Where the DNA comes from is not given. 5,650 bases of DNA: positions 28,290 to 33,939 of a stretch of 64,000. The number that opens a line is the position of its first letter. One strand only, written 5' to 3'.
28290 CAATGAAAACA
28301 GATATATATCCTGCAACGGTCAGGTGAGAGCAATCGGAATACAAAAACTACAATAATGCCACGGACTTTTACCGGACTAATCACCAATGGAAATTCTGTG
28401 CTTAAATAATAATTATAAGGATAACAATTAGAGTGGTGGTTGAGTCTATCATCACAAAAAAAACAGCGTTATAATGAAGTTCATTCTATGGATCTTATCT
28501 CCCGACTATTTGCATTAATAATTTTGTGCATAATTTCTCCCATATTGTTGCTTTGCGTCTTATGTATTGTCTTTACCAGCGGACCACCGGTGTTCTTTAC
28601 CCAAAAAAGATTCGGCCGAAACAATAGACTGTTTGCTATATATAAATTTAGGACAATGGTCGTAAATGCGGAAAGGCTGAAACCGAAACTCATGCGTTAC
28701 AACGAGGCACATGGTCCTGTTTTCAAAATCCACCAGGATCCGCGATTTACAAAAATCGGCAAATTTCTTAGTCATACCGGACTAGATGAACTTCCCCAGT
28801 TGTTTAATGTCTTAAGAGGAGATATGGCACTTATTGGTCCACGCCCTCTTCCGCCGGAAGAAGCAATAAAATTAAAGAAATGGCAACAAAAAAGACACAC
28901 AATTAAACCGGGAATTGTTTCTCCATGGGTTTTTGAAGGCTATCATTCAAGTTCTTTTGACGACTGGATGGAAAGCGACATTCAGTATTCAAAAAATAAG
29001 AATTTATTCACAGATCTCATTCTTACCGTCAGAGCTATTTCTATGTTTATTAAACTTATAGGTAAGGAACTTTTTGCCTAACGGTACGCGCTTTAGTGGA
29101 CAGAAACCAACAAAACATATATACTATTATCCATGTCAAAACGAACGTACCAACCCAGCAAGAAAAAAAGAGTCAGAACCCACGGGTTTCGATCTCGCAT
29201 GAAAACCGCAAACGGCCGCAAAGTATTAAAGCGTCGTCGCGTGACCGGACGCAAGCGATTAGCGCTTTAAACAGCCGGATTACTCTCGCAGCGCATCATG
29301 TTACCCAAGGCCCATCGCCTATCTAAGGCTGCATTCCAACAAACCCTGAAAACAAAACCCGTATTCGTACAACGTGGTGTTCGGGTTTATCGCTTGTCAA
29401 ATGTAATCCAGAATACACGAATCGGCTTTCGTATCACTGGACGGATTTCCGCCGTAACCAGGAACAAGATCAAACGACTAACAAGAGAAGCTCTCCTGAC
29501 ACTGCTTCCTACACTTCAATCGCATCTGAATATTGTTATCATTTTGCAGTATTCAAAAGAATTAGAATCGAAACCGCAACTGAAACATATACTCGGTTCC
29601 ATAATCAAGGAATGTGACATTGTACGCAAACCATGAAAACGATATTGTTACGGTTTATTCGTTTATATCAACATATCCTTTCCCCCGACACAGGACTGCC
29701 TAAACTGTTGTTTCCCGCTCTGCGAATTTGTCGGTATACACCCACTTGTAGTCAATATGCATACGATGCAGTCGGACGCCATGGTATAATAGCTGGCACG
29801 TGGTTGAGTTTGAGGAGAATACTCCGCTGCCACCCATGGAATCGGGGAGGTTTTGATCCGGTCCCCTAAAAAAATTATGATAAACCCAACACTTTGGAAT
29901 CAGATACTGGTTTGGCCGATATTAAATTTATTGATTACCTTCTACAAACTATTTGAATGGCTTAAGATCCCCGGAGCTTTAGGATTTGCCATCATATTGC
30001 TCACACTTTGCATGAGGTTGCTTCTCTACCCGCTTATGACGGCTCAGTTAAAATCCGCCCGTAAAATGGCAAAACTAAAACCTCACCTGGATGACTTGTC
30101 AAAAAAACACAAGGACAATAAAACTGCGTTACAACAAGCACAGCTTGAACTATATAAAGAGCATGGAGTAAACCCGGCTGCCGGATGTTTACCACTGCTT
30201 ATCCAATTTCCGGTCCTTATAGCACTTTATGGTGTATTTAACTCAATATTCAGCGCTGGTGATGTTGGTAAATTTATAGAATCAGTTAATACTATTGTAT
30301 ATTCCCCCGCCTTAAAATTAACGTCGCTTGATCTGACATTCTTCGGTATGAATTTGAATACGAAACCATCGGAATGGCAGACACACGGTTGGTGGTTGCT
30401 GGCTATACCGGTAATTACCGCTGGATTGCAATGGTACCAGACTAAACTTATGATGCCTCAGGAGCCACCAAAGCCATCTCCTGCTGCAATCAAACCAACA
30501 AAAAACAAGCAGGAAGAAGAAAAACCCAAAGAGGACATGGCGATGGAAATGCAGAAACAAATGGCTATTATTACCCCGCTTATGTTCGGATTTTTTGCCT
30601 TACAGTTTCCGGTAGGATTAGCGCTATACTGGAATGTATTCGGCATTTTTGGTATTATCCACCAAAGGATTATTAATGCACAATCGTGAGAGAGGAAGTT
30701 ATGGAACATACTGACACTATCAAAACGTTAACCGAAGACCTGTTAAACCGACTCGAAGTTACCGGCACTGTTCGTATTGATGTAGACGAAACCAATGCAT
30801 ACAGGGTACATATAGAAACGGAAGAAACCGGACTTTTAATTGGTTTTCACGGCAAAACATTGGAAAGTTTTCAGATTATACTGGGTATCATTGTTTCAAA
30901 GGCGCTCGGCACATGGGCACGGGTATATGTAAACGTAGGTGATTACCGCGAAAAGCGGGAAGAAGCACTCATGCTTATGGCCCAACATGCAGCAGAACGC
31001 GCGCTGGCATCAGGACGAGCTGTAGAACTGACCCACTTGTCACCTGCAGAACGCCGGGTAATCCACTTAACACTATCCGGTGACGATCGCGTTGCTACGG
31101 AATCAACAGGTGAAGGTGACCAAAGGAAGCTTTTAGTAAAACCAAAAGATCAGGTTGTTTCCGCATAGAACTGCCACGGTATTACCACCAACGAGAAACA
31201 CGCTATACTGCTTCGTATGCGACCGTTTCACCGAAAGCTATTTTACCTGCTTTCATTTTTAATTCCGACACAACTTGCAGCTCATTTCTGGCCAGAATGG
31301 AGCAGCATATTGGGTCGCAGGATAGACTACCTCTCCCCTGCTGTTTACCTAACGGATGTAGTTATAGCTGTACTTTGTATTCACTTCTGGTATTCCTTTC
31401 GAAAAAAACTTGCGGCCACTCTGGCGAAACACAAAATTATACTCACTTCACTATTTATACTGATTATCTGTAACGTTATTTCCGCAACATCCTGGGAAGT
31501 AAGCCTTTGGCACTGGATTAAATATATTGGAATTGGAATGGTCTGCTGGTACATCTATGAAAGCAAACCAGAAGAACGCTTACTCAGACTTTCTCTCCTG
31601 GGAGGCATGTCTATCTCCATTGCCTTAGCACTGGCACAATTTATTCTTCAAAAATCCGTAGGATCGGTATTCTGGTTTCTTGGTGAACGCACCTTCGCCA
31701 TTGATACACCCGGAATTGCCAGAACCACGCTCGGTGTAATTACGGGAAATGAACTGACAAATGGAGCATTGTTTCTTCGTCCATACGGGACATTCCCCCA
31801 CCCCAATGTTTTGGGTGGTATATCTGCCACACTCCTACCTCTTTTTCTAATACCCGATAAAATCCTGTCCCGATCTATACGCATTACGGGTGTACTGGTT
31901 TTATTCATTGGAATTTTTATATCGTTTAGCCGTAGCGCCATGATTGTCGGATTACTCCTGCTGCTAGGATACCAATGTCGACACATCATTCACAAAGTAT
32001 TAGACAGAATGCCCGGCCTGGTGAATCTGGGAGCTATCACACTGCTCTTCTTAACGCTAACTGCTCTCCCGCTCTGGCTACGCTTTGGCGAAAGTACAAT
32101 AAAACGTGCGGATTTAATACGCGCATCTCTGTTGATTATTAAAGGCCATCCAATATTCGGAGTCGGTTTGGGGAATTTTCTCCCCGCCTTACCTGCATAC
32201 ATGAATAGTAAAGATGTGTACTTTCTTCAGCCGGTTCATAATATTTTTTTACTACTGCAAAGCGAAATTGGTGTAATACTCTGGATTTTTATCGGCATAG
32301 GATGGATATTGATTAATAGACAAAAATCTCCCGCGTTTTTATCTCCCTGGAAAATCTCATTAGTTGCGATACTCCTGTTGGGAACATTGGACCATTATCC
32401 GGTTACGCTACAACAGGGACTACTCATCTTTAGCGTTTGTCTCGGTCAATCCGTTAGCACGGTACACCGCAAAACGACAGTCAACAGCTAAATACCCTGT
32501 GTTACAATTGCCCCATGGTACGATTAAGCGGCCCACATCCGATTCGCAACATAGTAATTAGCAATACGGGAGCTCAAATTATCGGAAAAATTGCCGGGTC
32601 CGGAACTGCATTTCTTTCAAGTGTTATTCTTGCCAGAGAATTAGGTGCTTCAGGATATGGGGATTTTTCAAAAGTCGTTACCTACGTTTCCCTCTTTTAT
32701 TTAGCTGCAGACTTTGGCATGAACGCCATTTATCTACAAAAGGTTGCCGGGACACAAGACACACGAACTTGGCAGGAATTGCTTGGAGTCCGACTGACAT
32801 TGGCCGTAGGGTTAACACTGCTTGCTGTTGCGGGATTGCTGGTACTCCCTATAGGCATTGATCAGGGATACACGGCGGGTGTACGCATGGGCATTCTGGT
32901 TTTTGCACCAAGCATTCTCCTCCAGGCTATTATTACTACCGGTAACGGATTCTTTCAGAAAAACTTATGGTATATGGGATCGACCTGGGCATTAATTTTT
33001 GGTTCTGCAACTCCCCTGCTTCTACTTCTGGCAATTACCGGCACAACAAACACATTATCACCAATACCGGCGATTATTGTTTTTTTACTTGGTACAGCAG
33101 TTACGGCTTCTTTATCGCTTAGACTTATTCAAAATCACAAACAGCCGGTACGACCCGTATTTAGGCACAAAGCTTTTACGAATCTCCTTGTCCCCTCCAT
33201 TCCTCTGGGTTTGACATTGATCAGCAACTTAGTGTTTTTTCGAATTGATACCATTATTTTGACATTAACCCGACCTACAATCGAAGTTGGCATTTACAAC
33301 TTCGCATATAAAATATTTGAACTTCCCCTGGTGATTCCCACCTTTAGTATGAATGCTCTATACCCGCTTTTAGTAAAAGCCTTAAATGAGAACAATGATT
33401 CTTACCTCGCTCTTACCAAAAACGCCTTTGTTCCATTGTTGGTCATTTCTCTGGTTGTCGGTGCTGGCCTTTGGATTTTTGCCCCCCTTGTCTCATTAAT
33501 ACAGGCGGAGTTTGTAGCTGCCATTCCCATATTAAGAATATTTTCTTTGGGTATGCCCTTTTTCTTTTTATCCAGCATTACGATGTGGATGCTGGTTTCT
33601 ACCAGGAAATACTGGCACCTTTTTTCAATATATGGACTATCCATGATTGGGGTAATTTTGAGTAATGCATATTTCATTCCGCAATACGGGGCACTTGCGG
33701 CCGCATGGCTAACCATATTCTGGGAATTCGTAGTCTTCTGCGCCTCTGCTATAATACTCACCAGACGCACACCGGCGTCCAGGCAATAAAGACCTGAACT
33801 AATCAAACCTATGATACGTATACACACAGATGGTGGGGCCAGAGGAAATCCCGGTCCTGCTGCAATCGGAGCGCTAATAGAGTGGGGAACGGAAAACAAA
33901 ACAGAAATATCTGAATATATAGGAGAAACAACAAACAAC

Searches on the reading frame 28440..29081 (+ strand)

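Call 52: search_protein_families(library=pfam, proteins=[window:28440-29081:+], max_evalue=0.0001)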
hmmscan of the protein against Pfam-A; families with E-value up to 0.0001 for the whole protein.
window:28440-29081:+ (213 aa): 1 family
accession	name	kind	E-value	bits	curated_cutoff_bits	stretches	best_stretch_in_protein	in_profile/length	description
PF02397.22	Bac_transf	-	6.6e-54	182.6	27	1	21-204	5-178/179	Bacterial sugar transferase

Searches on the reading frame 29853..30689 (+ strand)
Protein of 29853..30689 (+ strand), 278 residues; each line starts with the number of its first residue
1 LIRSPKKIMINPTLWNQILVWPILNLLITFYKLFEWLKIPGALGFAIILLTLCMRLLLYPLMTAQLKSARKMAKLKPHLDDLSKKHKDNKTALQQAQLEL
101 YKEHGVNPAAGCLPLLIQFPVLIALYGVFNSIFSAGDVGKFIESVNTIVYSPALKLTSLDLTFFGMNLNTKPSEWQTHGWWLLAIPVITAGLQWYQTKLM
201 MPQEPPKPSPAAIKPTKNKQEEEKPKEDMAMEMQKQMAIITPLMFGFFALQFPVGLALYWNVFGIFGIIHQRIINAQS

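Call 52: search_protein_families(library=pfam, proteins=[window:29853-30689:+], max_evalue=0.0001)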
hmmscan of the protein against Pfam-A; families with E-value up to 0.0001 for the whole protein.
window:29853-30689:+ (278 aa): 1 family
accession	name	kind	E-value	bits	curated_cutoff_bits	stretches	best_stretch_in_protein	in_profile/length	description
PF02096.25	60KD_IMP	-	5.6e-50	169.9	35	1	44-275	2-162/163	60Kd inner membrane protein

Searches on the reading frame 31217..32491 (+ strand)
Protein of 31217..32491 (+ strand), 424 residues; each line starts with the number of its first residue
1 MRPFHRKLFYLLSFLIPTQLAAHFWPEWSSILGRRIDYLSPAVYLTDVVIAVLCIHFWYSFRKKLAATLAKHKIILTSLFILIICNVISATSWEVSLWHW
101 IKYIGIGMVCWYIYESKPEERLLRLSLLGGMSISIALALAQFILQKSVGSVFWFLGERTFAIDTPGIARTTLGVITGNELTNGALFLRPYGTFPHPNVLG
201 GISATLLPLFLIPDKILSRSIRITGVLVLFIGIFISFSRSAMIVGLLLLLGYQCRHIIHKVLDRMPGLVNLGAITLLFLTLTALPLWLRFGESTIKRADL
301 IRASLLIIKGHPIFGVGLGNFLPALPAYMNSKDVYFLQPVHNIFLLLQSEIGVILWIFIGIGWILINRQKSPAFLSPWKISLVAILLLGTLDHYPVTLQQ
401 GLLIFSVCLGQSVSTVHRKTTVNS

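Call 52: search_protein_families(library=pfam, proteins=[window:31217-32491:+], max_evalue=0.0001)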
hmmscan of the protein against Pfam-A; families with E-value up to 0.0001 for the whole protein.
window:31217-32491:+ (424 aa): 1 family
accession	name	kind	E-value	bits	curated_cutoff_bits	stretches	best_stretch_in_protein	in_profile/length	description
PF04932.20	Wzy_C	-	3.8e-08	33.7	31.7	1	226-358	3-147/149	O-Antigen ligase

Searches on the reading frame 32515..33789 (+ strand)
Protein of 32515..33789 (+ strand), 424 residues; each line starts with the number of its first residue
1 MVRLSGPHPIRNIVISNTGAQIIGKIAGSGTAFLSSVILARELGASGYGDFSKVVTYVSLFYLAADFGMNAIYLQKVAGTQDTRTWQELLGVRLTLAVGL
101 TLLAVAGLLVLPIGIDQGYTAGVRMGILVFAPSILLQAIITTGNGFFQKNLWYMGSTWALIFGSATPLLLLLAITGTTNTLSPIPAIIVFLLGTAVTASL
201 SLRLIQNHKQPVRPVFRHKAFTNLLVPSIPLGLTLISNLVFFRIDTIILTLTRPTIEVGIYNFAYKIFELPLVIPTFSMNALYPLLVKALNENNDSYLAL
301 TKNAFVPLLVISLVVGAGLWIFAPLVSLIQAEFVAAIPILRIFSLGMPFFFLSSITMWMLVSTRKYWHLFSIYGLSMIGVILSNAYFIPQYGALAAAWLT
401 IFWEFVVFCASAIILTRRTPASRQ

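Call 52: search_protein_families(library=pfam, proteins=[window:32515-33789:+], max_evalue=0.0001)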
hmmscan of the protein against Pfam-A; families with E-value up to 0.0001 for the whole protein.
window:32515-33789:+ (424 aa): 2 families
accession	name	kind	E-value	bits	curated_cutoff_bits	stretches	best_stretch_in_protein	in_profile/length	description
PF01943.22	Polysacc_synt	-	8.2e-19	68.5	28.2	1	16-288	3-272/274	Polysaccharide biosynthesis protein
PF13440.11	Polysacc_synt_3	-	3.3e-06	27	23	1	38-273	1-226/293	Polysaccharide biosynthesis protein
